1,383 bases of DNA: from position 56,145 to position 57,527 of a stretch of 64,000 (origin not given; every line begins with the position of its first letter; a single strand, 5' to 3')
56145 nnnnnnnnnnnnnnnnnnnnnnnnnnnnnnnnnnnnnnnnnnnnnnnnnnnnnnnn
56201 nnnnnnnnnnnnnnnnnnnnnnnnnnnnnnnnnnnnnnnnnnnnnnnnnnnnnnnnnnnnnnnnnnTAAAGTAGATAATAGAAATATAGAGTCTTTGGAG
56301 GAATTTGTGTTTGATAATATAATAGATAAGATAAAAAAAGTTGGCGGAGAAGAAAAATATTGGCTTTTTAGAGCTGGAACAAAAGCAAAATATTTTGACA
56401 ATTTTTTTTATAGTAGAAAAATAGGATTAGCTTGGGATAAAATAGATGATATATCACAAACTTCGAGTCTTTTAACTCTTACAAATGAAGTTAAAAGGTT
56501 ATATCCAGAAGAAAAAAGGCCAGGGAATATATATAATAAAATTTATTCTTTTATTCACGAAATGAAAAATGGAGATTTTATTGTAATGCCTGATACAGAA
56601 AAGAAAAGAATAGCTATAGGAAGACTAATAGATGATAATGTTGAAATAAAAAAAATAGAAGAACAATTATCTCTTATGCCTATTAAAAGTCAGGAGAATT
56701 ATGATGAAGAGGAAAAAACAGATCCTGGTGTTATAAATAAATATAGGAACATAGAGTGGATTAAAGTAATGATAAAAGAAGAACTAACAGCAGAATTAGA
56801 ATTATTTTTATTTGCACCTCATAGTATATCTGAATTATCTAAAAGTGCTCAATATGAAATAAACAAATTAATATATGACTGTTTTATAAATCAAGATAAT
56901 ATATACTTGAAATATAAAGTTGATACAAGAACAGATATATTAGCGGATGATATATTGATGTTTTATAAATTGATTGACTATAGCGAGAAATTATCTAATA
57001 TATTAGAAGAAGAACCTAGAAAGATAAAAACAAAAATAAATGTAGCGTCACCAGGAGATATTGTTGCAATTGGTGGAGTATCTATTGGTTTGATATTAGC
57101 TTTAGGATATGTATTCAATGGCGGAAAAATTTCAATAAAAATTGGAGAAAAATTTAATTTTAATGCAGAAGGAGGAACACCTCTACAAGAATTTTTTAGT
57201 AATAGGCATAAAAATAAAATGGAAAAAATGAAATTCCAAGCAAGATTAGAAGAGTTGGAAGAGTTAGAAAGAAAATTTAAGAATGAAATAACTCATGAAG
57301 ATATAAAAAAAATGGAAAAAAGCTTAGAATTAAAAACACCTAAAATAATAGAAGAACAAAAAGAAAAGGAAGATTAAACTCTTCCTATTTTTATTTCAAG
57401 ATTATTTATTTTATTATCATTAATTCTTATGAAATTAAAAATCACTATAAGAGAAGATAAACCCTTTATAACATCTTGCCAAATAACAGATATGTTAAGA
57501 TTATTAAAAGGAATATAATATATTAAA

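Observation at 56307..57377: Orphan 356-aa protein with soluble N-domain, late single TM and highly charged coiled-coil tail, directly after the SMODS/SLATT pair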

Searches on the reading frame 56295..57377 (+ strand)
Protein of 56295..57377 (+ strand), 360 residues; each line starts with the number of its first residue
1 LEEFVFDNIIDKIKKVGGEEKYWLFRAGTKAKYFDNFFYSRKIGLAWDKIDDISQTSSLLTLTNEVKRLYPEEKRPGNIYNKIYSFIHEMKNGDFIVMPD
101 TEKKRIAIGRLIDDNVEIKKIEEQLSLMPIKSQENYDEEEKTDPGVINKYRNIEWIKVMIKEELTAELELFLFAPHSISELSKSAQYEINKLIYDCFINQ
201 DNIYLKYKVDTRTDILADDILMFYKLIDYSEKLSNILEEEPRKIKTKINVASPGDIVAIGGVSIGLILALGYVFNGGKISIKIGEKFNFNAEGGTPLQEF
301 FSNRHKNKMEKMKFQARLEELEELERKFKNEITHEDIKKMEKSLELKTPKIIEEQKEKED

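Call 4: search_protein_families(library=pfam, proteins=[window:56295-57377:+], max_evalue=0.1)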
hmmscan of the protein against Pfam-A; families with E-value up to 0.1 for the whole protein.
window:56295-57377:+ (360 aa): 0 families

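Call 5: search_protein_families(library=padloc, proteins=[window:56307-57377:+], max_evalue=0.1)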
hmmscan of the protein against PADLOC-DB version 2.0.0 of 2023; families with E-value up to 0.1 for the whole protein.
window:56307-57377:+ (356 aa): 5 families
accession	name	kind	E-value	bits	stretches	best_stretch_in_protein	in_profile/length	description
PDLC04815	PDC-S02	-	2.7e-17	61.1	1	18-111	3-98/346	-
PDLC04819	PDC-S02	-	2.8e-12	44.5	1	17-111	4-101/334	-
PDLC04806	PDC-S02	-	1.8e-10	38.6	1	18-114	4-102/324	-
PDLC04816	PDC-S02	-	5e-05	21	1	118-206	82-166/299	-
PDLC03536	REase_II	-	0.0066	14.1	1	101-174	129-200/237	Type II restriction enzyme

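Call 6: search_protein_families(library=phrogs, proteins=[window:56307-57377:+], max_evalue=0.1)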
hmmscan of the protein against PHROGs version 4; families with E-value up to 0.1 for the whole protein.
window:56307-57377:+ (356 aa): 1 family
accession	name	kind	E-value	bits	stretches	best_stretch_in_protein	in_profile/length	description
phrog_10226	-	unknown function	6.1e-40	138.4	1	2-353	6-363/369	-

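Call 7: search_protein_families(library=ncbifam, proteins=[window:56307-57377:+], max_evalue=0.1)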
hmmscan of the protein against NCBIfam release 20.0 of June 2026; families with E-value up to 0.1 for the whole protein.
window:56307-57377:+ (356 aa): 1 family
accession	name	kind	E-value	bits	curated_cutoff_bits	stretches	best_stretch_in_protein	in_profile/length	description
NF040499.1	Bdr_N_group1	subfamily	0.017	14.9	40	1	322-343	26-47/52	Bdr family repetitive protein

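Call 8: find_homologous_proteins(query=window:56307-57377:+, max_evalue=0.001)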
Query window:56307-57377:+ (356 aa): 9 proteins with E <= 0.001 among 6047 candidates.
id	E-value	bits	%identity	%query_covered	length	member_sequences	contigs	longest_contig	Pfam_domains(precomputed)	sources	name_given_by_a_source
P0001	7.2e-223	757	98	100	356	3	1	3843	PF28530.1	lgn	-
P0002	1.0e-99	352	51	96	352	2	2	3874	PF28530.1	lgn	-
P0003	4.2e-98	347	48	98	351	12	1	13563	PF28530.1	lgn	-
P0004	3.4e-96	340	49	96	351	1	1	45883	PF28530.1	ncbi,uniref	ncbi:MAG: hypothetical protein ACRCY7_03230 [Cetobacterium sp.]|uniref:hypothetical protein n=1 Tax=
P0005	1.7e-95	338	48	98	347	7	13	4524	PF28530.1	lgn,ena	-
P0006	5.7e-94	333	46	97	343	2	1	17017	PF28530.1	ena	-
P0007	9.9e-33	132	32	94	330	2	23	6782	PF28530.1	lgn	-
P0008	1.2e-17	82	29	69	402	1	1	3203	PF28530.1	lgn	-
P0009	1.3e-17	82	29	69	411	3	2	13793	PF28530.1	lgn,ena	-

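Call 9: search_dna_similar(query=window:56307-57377:+, collection=phages, mode=protein, max_rows=30)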
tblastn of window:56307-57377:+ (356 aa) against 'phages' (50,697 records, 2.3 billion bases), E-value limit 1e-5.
Records with a match: 6; places in all: 6; records where one place covers at least 80% of the query: 3.
Best place of each record, by identity: <60% 6.
By first word of the organism name: Streptococcus 4; Fusobacterium 1; Latilactobacillus 1.
By host as written in the record: Fusobacterium necrophorum 1; Streptococcus agalactiae JN_AR_GBS124 1; Latilactobacillus sakei TMW 1.46 1; Streptococcus pneumoniae A45 1; Streptococcus pneumoniae 1; Streptococcus pyogenes ERR111909 1.
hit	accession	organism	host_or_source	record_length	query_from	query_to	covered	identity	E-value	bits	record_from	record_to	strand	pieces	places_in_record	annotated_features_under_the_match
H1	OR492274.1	Fusobacterium phage phiPaco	Fusobacterium necrophorum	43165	15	311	83%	30.5%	4e-22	103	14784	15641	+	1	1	hypothetical protein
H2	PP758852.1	Streptococcus phage phiGBSVK-D_GBSInt2.2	Streptococcus agalactiae JN_AR_GBS124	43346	1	311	87%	25.7%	2e-11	71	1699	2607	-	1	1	hypothetical protein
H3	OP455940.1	Latilactobacillus phage TMW 1.46 P2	Latilactobacillus sakei TMW 1.46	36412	11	307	83%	23.9%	5e-6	54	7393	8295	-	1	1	hypothetical protein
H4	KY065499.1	Streptococcus phage IPP63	Streptococcus pneumoniae A45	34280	1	273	77%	21.8%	2e-11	71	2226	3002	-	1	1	hypothetical protein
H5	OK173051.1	Streptococcus phage SF39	Streptococcus pneumoniae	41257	1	273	77%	21.8%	2e-11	71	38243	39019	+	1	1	putative restriction endonuclease domain protein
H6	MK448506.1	Streptococcus satellite phage Javan462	Streptococcus pyogenes ERR111909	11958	1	273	77%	20.5%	4e-12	73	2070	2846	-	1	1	hypothetical protein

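Call 10: get_annotated_region(hit=H1, flank=6000)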
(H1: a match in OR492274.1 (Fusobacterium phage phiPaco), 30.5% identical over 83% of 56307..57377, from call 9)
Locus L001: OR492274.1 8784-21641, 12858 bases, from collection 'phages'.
description: Fusobacterium phage phiPaco, complete genome.
organism: Fusobacterium phage phiPaco (NCBI taxid 3079570)
taxonomy: Viruses
host: Fusobacterium necrophorum; source: Rumen fluid enrichment; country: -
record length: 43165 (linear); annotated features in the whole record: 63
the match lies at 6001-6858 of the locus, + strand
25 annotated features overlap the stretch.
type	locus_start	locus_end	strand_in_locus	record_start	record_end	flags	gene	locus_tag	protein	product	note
CDS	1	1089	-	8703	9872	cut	-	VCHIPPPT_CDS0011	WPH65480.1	exonuclease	DNA; RNA and nucleotide metabolism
CDS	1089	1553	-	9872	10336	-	-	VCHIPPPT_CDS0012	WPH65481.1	hypothetical protein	unknown function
CDS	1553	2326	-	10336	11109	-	-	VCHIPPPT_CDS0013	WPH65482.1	hypothetical protein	unknown function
CDS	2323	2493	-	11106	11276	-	-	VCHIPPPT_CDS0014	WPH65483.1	hypothetical protein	unknown function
CDS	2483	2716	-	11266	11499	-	-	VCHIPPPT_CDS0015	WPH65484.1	hypothetical protein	unknown function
CDS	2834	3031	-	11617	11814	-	-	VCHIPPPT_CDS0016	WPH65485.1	excisionase and transcriptional regulator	integration and excision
CDS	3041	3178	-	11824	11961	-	-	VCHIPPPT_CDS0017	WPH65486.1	hypothetical protein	unknown function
CDS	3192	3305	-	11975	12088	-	-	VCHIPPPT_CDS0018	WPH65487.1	hypothetical protein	unknown function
CDS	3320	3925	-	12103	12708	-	-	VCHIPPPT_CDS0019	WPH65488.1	transcriptional regulator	transcription regulation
CDS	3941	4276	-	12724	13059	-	-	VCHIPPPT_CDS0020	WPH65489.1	transcriptional regulator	transcription regulation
CDS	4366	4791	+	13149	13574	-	-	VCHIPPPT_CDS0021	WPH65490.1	hypothetical protein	unknown function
CDS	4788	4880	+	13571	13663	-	-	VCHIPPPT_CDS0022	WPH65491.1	hypothetical protein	unknown function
CDS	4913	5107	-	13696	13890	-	-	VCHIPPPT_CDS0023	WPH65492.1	transcriptional regulator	transcription regulation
CDS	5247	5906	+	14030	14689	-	-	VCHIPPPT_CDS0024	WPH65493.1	transcriptional repressor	transcription regulation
CDS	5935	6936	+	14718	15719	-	-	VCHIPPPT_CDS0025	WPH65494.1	hypothetical protein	unknown function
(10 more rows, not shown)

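Call 11: get_annotated_region(hit=H2, flank=5000)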
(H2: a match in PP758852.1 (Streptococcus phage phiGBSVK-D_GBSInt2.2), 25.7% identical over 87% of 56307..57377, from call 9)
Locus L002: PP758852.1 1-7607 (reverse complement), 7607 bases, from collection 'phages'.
description: Streptococcus phage phiGBSVK-D_GBSInt2.2, complete genome.
organism: Streptococcus phage phiGBSVK-D_GBSInt2.2 (NCBI taxid 3345065)
taxonomy: Viruses; Duplodnaviria; Heunggongvirae; Uroviricota; Caudoviricetes
host: Streptococcus agalactiae JN_AR_GBS124; source: blood; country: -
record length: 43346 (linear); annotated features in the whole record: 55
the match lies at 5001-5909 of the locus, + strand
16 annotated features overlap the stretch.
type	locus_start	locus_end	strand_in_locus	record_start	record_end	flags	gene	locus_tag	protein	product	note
CDS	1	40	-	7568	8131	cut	-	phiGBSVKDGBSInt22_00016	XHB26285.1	hypothetical protein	-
CDS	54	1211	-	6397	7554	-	-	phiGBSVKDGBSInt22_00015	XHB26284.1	hypothetical protein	-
CDS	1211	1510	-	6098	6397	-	-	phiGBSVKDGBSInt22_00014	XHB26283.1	hypothetical protein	-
CDS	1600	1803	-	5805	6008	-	-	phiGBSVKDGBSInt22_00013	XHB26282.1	hypothetical protein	-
CDS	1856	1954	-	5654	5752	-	-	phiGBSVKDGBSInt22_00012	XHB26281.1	hypothetical protein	-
CDS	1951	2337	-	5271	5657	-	-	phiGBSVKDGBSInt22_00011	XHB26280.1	hypothetical protein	-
CDS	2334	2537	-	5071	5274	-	-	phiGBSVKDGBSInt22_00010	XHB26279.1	hypothetical protein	-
CDS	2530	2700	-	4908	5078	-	-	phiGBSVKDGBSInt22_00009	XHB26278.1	hypothetical protein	-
CDS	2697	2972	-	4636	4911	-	-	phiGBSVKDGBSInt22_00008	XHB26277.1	hypothetical protein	FIG01119106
CDS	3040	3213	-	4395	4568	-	-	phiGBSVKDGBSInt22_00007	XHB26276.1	hypothetical protein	-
CDS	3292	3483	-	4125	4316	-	-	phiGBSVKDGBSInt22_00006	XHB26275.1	hypothetical protein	-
CDS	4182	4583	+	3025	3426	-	-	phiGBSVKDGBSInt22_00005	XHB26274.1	putative repressor protein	-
CDS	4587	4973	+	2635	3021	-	-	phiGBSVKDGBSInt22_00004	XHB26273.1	hypothetical protein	-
CDS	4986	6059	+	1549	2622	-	-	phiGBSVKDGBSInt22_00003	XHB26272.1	hypothetical protein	-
CDS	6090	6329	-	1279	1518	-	-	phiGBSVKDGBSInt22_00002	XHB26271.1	hypothetical protein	-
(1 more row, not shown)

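Call 12: get_annotated_region(hit=H5, flank=5000)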
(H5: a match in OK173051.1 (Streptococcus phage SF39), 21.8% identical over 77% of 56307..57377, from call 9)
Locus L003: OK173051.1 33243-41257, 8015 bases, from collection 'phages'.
description: Streptococcus phage SF39, complete genome.
organism: Streptococcus phage SF39 (NCBI taxid 2876878)
taxonomy: Viruses; Duplodnaviria; Heunggongvirae; Uroviricota; Caudoviricetes
host: Streptococcus pneumoniae; source: -; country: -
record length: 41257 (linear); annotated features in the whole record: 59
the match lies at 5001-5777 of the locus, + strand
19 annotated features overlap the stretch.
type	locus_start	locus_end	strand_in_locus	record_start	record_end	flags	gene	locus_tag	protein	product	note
CDS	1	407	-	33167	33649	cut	-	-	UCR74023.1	hypothetical protein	Siphovirus gp157 family protein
CDS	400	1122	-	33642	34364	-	-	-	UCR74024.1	HNH endonuclease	-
CDS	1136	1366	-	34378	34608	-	-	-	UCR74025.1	putative DNA-directed RNA polymerase beta subunit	-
CDS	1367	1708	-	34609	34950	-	-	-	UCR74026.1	hypothetical protein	-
CDS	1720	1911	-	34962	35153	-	-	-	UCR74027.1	hypothetical protein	-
CDS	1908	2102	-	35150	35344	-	-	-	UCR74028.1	hypothetical protein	-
CDS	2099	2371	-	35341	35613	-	-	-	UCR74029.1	hypothetical protein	-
CDS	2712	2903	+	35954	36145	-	-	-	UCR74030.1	DUF1492 domain-containing protein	-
CDS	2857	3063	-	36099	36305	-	-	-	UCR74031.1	hypothetical protein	-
CDS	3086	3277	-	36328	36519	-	-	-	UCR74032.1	DNA-binding protein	-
CDS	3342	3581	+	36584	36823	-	-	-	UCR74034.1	hypothetical protein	-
CDS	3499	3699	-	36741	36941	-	-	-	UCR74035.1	hypothetical protein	-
CDS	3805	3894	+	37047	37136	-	-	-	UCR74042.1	type I toxin/antitoxin system, Fst family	-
CDS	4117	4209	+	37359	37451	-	-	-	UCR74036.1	type I toxin/antitoxin system, Fst family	-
CDS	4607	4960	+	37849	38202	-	-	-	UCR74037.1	transcriptional regulator, Cro/Cl family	-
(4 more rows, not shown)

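Call 21: get_annotated_region(hit=H3, flank=4000)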
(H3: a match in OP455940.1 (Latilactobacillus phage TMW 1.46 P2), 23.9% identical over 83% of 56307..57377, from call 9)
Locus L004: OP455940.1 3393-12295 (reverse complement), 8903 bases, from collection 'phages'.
description: Latilactobacillus phage TMW 1.46 P2, complete genome.
organism: Latilactobacillus phage TMW 1.46 P2 (NCBI taxid 2995634)
taxonomy: Viruses; Duplodnaviria; Heunggongvirae; Uroviricota; Caudoviricetes; Trabyvirinae
host: Latilactobacillus sakei TMW 1.46; source: virions isolated from purified post-induction lysate; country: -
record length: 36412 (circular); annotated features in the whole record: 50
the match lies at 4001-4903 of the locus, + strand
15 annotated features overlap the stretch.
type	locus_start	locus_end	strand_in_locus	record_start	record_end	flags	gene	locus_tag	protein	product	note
CDS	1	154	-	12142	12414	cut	-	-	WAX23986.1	hypothetical protein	-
CDS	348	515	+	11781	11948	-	-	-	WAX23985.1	hypothetical protein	-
CDS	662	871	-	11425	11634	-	-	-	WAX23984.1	repressor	-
CDS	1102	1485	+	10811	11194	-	-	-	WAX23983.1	putative cI-like repressor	-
CDS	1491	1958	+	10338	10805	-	-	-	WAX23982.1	hypothetical protein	-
CDS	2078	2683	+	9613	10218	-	-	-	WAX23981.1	hypothetical protein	-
CDS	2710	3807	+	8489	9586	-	-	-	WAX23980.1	hypothetical protein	-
CDS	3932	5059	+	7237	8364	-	-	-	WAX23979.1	hypothetical protein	-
CDS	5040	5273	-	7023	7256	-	-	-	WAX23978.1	hypothetical protein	-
CDS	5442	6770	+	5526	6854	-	-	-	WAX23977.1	integrase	-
CDS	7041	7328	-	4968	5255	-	-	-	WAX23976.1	hypothetical protein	-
CDS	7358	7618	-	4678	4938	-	-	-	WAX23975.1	hypothetical protein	-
CDS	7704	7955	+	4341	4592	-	-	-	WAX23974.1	hypothetical protein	-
CDS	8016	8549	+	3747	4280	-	-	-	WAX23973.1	hypothetical protein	-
CDS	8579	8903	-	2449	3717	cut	-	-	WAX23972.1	lysozyme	-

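Call 22: get_annotated_region(hit=H6, flank=4000)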
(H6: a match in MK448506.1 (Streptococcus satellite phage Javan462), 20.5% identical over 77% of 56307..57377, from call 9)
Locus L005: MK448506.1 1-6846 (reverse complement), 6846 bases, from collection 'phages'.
description: Streptococcus satellite phage Javan462, complete genome.
organism: Streptococcus satellite phage Javan462 (NCBI taxid 2558713)
taxonomy: Viruses
host: Streptococcus pyogenes ERR111909; source: -; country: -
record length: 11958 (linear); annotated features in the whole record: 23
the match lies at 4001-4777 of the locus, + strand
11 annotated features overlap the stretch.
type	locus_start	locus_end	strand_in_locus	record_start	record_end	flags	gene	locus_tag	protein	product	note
CDS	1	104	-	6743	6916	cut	-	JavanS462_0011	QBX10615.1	hypothetical protein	-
CDS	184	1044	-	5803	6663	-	-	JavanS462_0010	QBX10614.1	helicase loader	Helicase loader DnaI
CDS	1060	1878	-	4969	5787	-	-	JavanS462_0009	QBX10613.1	putative DNA replication protein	-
CDS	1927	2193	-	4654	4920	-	-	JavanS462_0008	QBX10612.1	hypothetical protein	FIG01114073: hypothetical protein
CDS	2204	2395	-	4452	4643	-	-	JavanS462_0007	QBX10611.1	hypothetical protein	-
CDS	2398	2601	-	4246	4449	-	-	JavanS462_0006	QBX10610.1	hypothetical protein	FIG01115767: hypothetical protein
CDS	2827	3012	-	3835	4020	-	-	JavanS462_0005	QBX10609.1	hypothetical protein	-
CDS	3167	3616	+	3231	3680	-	-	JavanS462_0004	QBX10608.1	hypothetical protein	-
CDS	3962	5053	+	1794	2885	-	-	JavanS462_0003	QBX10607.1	hypothetical protein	FIG01117716: hypothetical protein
CDS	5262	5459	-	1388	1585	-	-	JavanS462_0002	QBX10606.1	hypothetical protein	-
CDS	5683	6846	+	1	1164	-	-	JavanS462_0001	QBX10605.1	integrase/recombinase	-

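Call 23: get_annotated_region(hit=H4, flank=4000)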
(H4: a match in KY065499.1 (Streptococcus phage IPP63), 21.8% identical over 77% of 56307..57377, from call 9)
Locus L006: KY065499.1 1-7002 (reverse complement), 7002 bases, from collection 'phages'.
description: Streptococcus phage IPP63, complete genome.
organism: Streptococcus phage IPP63 (NCBI taxid 1916199)
taxonomy: Viruses; Duplodnaviria; Heunggongvirae; Uroviricota; Caudoviricetes
host: Streptococcus pneumoniae A45; source: -; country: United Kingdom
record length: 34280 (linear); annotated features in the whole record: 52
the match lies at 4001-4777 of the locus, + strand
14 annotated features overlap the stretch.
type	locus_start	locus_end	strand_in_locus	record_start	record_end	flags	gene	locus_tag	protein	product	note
CDS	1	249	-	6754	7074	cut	-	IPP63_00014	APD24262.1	putative lipoprotein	-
CDS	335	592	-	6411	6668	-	-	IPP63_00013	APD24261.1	hypothetical protein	-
CDS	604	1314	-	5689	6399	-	-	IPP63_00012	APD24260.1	hypothetical protein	gp15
CDS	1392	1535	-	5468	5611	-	-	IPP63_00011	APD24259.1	hypothetical protein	-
CDS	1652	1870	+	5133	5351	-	-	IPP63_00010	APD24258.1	hypothetical protein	-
CDS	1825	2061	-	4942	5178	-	-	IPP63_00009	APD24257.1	hypothetical protein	-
CDS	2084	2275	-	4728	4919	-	-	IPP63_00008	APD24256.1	DNA-binding protein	-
CDS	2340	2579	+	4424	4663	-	-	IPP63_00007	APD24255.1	hypothetical protein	-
CDS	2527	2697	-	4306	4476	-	-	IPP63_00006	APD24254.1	hypothetical protein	-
CDS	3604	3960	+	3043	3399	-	-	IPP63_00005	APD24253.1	transcriptional regulator, Cro/CI family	-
CDS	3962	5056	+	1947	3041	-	-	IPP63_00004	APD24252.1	hypothetical protein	-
CDS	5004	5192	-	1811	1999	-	-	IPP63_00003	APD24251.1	hypothetical protein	-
CDS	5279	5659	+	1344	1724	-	-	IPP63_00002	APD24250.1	hypothetical protein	-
CDS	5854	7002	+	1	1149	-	-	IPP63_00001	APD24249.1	integrase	-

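Call 28: search_protein_representatives(alignment_id=A1)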
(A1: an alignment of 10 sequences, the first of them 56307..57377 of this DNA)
Query: 10 sequences, 349 profile positions. Proteins with E-value up to 0.001 (for the whole library): 3019; up to 1e-10: 944; up to 1e-30: 323. The best 150 are listed.
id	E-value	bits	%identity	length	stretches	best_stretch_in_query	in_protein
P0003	2.9e-167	572.4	-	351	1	1-349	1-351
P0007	6.8e-110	383.7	-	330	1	5-338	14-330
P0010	2.2e-97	342.6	-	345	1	7-347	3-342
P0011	8.6e-70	251.8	-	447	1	8-318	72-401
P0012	4.2e-66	239.7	-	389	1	8-338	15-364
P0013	1.5e-60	221.4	-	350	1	8-336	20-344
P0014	1.5e-59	218.2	-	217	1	139-344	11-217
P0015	5.3e-59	216.3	-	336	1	8-335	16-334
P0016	1.4e-58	215.0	-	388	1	7-338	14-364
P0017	1.1e-55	205.4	-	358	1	10-323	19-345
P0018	3.0e-55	204.0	-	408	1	8-341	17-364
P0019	4.0e-55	203.6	-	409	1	7-330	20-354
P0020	1.2e-54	202.0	-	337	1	4-319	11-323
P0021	1.3e-53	198.6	-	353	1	8-347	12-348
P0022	1.5e-53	198.4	-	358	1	8-331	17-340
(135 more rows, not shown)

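Call 30: predict_structure(alignment_id=A1)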
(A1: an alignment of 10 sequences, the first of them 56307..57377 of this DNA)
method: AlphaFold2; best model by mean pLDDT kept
length: 356 residues; sequences in the alignment: 10
mean_pLDDT: 69.9   pTM: 0.64
mean pLDDT of the five models: 69.9, 69.8, 68.4, 67.4, 50.4
residues with pLDDT >= 90: 40; 70-90: 170; 50-70: 81; < 50: 65
segments of 3 or more residues with pLDDT < 50: 1-8, 119-140, 245-250, 275-290, 344-356
pLDDT, mean of each block of 10 residues (from residue 1): 35 75 74 88 81 90 88 86 91 83 91 70 36 37 84 83 77 78 79 68 58 75 82 72 49 62 70 48 34 66 77 82 82 77 42 30
secondary structure, 60 per line:
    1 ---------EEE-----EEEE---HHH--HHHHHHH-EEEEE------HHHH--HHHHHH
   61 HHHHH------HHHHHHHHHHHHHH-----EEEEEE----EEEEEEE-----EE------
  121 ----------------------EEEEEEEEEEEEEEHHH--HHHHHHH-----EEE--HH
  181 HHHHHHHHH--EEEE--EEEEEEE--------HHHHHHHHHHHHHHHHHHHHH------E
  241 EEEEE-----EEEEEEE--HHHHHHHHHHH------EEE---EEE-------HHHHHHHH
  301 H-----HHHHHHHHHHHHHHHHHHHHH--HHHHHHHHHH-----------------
elements in order: E10-12 E18-21 H30-36 E38-42 H49-52 H55-65 H72-85 E91-96 E101-107 E143-156 H162-168 E174-176 H179-189 E192-195 E198-204 H213-233 E240-245 E251-257 H260-270 E277-279 E283-285 H293-301 H307-327 H330-339

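Call 33: fold_search(model_id=the predicted structure, library=pdb)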
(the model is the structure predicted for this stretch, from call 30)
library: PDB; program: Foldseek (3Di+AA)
matches with E <= 10: 645; with E <= 0.001: 0
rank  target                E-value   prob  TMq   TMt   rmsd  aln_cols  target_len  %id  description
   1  7pub_Fg               2.8e-02  0.77  0.15  0.11  12.0       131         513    9  Late assembly intermediate of the Trypanosoma brucei mitoribosomal small subunit (released 2022-05-04)
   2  7pua_Fg               1.2e-01  0.51  0.15  0.11  12.8       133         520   10  Middle assembly intermediate of the Trypanosoma brucei mitoribosomal small subunit (released 2022-03-02)
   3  6zp4_O                1.3e-01  0.13  0.13  0.15  19.3       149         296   16  SARS-CoV-2 Nsp1 bound to a human 43S preinitiation ribosome complex - state 2 (released 2020-07-29)
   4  4wd9_B                1.6e-01  0.33  0.16  0.07  16.0       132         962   11  Crystal structure of tRNA-dependent lantibiotic dehydratase NisB in complex with NisA leader peptide (released 2014-10-29)
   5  6m7y_A                1.9e-01  0.30  0.15  0.07  16.4       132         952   12  Dehydratase, NisB, bound to a non-eliminable substrate analog (released 2019-08-14)
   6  3go9                  1.9e-01  0.11  0.14  0.12  16.7       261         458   11  Predicted insulinase family protease from Yersinia pestis (released 2009-04-07)
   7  1jqw                  2.2e-01  0.15  0.14  0.26  15.5       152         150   12  THE 2.3 ANGSTROM RESOLUTION STRUCTURE OF BACILLUS SUBTILIS LUXS/HOMOCYSTEINE COMPLEX (released 2001-10-24)
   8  8tag_B                2.3e-01  0.35  0.13  0.07   7.6        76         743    8  TMEM16F, with Calcium and PIP2, no inhibitor (released 2023-09-06)
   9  9uaj_C                2.8e-01  0.10  0.14  0.22  12.0       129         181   15  Ovorubin from the golden apple snail (Pomacea canaliculata) (released 2025-12-31)
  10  2fqo                  3.3e-01  0.13  0.15  0.27  16.9       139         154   14  Crystal structure of B. subtilis LuxS in complex with (2S)-2-Amino-4-[(2R,3R)-2,3-dihydroxy-3-N- hydroxycarbamoyl-propyl (released 2006-05-30)
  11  6m7y_B                3.5e-01  0.21  0.15  0.07  16.3       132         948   12  Dehydratase, NisB, bound to a non-eliminable substrate analog (released 2019-08-14)
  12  4bc7_B                3.5e-01  0.08  0.14  0.10  16.5       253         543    9  MAMMALIAN ALKYLDIHYDROXYACETONEPHOSPHATE SYNTHASE: Arg419His mutant (released 2012-11-07)
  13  6nuk_A                3.7e-01  0.38  0.13  0.36   5.4        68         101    9  De novo designed protein Ferredog-Diesel (released 2019-06-12)
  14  1ycl                  3.7e-01  0.13  0.15  0.27  15.0       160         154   13  Crystal Structure of B. subtilis LuxS in Complex with a Catalytic 2-Ketone Intermediate (released 2005-03-15)
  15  8qzz_B                5.0e-01  0.20  0.13  0.32   5.0        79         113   15  Crystal structure of human eIF2 alpha-gamma complexed with PPP1R15A_420-452 (released 2024-03-20)
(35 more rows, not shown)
